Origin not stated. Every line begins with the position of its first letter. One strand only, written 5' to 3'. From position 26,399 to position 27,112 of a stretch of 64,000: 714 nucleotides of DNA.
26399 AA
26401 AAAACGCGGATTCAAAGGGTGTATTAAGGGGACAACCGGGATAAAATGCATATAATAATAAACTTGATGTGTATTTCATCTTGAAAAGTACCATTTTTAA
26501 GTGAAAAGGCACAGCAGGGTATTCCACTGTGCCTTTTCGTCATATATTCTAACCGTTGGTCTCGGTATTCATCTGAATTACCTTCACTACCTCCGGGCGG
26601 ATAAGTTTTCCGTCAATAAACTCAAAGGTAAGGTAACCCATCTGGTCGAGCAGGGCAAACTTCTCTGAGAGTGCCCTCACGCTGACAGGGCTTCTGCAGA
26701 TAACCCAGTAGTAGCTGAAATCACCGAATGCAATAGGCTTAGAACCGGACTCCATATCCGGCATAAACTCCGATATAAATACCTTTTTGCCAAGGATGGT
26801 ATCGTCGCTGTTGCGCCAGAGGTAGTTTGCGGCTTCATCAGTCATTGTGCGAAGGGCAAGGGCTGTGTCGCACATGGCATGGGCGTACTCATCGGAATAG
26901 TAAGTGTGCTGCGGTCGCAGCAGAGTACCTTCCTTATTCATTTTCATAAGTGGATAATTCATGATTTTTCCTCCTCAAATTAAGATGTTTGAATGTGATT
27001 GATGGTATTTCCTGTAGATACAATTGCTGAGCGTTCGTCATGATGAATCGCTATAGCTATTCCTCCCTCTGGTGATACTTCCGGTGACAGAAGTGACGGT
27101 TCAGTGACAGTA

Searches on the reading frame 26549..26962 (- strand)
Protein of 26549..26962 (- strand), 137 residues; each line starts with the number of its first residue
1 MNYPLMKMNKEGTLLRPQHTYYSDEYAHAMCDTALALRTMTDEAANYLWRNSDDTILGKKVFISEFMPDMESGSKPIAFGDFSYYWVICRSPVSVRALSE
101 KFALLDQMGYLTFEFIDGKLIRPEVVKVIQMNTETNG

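Call 5: search_protein_families(library=pfam, proteins=[window:26549-26962:-])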
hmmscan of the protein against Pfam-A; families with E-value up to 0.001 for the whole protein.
window:26549-26962:- (137 aa): 1 family
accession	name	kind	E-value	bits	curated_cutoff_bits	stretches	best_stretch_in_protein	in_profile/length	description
PF05065.19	Phage_capsid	-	1.2e-20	74.5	24.2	1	33-130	174-279/280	Phage capsid family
